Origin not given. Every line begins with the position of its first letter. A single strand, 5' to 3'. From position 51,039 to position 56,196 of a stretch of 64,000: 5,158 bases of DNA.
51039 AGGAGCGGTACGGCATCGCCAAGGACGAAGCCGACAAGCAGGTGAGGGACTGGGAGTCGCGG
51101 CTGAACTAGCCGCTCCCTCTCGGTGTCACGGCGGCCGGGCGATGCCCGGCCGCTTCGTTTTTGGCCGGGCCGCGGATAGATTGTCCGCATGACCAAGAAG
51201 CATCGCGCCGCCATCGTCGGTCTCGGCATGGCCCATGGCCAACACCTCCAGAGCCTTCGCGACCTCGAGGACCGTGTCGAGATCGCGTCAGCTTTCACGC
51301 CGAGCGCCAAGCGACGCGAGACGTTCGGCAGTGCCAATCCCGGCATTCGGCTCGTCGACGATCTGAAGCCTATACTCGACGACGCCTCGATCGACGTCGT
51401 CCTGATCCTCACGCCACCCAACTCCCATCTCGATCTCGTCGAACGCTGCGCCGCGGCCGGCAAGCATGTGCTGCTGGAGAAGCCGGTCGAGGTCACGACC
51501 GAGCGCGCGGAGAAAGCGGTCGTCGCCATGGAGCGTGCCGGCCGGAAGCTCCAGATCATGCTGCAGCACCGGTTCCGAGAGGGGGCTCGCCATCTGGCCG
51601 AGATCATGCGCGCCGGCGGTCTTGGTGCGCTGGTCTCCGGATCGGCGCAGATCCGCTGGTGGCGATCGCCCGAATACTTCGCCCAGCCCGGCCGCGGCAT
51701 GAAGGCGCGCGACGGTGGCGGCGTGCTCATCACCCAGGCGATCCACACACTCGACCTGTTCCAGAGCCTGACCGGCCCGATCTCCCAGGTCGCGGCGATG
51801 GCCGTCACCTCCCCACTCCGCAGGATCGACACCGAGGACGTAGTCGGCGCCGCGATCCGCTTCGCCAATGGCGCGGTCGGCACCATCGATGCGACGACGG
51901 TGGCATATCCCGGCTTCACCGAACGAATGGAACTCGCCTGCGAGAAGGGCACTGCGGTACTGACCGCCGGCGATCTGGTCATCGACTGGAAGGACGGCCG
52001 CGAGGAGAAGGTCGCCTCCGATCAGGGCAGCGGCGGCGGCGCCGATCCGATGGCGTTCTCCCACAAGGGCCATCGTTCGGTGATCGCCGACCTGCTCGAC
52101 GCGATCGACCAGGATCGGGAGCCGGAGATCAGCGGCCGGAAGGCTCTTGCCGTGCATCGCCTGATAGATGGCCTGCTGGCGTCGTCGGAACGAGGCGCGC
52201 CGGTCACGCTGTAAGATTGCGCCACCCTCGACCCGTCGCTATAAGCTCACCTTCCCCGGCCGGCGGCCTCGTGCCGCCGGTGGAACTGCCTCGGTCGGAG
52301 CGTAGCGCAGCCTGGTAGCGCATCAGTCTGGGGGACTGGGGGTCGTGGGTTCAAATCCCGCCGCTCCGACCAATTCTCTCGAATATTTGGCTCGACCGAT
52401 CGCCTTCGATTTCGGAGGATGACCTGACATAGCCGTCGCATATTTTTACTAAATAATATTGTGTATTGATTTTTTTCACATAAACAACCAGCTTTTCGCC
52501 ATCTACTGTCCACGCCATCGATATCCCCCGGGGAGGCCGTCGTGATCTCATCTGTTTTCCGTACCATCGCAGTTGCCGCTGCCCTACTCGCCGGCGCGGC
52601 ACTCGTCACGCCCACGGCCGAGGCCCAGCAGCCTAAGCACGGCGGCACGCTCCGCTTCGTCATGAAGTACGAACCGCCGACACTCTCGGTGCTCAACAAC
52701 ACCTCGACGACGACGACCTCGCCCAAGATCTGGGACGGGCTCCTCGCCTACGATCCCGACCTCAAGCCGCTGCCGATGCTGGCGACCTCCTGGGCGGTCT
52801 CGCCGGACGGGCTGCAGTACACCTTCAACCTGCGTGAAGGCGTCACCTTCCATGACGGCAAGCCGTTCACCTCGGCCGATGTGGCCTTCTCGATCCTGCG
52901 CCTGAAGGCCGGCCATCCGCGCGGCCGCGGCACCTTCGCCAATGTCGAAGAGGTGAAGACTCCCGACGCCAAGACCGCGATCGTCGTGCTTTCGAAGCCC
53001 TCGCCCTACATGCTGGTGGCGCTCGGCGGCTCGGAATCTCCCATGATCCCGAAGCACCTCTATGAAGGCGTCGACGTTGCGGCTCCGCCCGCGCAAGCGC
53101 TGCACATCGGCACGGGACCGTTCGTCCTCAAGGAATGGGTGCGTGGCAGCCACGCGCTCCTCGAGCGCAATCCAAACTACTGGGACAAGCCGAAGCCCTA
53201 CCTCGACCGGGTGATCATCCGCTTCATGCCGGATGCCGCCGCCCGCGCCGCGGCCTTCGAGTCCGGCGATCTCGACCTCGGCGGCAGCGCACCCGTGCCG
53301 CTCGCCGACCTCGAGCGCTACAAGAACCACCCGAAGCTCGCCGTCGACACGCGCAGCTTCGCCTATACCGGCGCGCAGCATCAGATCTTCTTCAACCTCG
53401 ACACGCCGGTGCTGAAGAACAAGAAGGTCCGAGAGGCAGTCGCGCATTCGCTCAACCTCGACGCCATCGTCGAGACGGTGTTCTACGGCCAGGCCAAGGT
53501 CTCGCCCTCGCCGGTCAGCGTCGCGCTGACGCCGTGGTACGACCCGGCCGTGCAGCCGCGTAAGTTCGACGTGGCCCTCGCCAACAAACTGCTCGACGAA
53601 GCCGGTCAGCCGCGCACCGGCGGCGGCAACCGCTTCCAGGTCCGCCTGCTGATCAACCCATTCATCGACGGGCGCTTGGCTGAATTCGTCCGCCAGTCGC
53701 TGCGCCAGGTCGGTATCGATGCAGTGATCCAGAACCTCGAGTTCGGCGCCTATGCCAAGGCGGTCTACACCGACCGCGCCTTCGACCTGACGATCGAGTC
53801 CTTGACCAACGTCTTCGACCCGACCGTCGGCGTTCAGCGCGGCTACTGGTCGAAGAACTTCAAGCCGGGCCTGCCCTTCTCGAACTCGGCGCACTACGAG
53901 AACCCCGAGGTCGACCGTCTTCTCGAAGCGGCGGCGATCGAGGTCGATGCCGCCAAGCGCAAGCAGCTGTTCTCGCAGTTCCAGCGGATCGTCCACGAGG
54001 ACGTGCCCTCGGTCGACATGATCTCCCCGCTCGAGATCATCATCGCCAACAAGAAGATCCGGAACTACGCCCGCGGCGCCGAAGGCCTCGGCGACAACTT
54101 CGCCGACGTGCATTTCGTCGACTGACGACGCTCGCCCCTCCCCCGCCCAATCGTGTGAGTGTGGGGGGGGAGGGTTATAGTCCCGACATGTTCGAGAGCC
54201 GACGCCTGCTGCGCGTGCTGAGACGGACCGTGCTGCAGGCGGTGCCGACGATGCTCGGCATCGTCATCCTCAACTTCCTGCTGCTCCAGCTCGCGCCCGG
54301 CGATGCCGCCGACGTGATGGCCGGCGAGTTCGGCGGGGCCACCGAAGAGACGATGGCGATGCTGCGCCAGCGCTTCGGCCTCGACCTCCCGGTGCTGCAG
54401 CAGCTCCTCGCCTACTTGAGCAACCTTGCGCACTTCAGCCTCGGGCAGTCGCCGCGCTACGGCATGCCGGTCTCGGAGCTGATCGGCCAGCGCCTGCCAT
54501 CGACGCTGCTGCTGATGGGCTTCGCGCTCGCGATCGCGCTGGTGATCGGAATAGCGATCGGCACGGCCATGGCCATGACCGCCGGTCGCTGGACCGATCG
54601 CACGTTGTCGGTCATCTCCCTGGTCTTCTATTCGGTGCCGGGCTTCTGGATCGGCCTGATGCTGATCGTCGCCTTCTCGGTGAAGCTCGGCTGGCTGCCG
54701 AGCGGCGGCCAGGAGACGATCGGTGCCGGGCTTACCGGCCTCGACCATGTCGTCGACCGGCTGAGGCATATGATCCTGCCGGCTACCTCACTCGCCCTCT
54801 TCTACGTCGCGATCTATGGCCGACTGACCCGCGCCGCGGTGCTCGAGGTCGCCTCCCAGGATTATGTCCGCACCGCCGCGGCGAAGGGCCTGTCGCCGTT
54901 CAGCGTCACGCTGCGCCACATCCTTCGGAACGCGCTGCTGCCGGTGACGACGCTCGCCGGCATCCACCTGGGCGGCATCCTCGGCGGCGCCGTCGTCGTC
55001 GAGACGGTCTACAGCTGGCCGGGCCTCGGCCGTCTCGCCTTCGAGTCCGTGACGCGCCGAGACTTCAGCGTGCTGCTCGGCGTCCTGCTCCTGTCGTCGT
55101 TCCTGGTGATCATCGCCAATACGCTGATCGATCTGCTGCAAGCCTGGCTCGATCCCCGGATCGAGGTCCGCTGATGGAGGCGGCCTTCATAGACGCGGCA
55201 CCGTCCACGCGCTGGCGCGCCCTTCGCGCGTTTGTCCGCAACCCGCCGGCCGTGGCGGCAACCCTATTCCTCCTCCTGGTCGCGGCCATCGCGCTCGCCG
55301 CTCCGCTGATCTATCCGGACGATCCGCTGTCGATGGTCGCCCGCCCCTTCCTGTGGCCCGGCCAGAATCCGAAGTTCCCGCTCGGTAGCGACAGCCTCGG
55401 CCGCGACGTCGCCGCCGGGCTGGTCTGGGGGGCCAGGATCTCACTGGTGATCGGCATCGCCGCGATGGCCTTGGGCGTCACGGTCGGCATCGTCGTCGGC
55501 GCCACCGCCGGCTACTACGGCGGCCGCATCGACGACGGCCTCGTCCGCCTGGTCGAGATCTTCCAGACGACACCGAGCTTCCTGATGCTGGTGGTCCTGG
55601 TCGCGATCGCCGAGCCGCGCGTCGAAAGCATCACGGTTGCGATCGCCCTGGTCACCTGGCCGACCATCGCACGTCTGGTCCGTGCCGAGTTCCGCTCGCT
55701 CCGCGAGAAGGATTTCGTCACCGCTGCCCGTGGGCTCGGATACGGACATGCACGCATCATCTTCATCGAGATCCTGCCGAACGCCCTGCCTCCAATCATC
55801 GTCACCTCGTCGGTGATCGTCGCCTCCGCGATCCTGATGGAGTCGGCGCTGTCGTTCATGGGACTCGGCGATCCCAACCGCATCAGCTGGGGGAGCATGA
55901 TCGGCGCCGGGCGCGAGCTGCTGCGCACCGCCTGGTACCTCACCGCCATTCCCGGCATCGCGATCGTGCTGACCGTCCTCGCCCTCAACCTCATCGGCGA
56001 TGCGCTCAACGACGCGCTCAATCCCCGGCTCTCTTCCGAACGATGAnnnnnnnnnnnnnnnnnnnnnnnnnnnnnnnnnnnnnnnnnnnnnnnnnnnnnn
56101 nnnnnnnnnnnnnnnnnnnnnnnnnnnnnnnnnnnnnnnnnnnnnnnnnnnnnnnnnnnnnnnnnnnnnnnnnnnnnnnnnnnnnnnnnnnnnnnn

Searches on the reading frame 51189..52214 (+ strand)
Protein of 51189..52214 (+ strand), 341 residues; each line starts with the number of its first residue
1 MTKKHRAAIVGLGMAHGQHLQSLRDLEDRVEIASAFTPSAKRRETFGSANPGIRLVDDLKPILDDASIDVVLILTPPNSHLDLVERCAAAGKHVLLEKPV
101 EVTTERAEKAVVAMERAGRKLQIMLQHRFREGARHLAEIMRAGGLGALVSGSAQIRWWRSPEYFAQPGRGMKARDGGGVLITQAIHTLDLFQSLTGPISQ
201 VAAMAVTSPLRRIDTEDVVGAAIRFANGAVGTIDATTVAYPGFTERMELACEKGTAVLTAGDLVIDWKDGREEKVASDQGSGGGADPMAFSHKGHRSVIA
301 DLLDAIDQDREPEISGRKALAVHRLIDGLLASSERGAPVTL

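Call 42: search_protein_families(library=pfam, proteins=[window:51189-52214:+], max_evalue=0.0001)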
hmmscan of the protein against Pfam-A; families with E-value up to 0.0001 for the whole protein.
window:51189-52214:+ (341 aa): 3 families
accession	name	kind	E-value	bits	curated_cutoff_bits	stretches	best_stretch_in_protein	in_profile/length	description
PF22725.1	GFO_IDH_MocA_C3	-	2.7e-24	86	27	1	134-256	2-123/124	GFO/IDH/MocA C-terminal domain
PF01408.29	GFO_IDH_MocA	-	9.4e-23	81.6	24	1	6-123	2-118/120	Oxidoreductase family, NAD-binding Rossmann fold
PF02894.22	GFO_IDH_MocA_C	-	4.6e-15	56.4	22.9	1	143-341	7-218/218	Oxidoreductase family, C-terminal alpha/beta domain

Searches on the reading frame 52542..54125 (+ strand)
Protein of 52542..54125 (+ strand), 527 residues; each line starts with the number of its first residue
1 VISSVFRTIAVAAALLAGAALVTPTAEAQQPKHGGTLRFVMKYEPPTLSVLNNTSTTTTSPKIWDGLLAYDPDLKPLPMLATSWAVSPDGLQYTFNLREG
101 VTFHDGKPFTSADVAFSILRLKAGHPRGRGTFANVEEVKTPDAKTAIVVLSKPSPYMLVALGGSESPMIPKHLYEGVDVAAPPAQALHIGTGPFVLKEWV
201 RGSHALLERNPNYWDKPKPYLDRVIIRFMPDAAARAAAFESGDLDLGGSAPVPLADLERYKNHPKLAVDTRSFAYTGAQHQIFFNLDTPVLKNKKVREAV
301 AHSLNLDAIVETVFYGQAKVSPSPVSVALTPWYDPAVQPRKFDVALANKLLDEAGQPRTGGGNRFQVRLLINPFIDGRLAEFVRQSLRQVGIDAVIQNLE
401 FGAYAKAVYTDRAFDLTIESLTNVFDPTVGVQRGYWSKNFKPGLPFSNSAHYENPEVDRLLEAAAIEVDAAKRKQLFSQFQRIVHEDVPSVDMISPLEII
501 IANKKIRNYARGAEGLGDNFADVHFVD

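Call 42: search_protein_families(library=pfam, proteins=[window:52542-54125:+], max_evalue=0.0001)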
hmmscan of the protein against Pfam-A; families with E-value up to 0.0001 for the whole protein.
window:52542-54125:+ (527 aa): 1 family
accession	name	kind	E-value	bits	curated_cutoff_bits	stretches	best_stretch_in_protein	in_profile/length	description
PF00496.27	SBP_bac_5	-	7.2e-84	282.5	32.4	1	76-437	2-362/368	Bacterial extracellular solute-binding proteins, family 5 Middle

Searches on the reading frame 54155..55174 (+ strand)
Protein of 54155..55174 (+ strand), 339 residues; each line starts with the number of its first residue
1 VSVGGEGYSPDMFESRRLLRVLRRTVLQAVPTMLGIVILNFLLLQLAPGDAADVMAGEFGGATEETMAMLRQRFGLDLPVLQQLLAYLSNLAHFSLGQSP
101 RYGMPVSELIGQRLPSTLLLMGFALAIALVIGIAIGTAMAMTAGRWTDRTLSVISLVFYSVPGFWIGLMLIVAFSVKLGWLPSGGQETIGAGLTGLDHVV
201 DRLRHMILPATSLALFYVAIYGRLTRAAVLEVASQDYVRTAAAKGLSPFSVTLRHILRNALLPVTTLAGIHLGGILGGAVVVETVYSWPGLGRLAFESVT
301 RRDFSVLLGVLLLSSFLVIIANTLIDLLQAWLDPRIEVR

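Call 42: search_protein_families(library=pfam, proteins=[window:54155-55174:+], max_evalue=0.0001)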
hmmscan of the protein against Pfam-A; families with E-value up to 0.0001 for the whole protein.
window:54155-55174:+ (339 aa): 2 families
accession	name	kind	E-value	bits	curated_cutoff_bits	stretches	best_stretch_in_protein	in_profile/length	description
PF00528.27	BPD_transp_1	-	3.4e-42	144.7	26.4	1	132-337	1-183/184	Binding-protein-dependent transport system inner membrane component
PF19300.4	BPD_transp_1_N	-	2.2e-08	34.7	23.8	1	19-92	2-73/114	Binding-prot-dependent transport system membrane comp, N-term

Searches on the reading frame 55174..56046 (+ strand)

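Call 42: search_protein_families(library=pfam, proteins=[window:55174-56046:+], max_evalue=0.0001)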
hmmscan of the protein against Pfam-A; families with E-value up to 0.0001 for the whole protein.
window:55174-56046:+ (290 aa): 2 families
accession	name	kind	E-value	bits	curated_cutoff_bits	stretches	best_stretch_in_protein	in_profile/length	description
PF00528.27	BPD_transp_1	-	1.2e-29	103.8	26.4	1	105-287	1-183/184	Binding-protein-dependent transport system inner membrane component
PF12911.12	OppC_N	-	2.8e-07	30.7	23.9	1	14-51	3-41/53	N-terminal TM domain of oligopeptide transport permease C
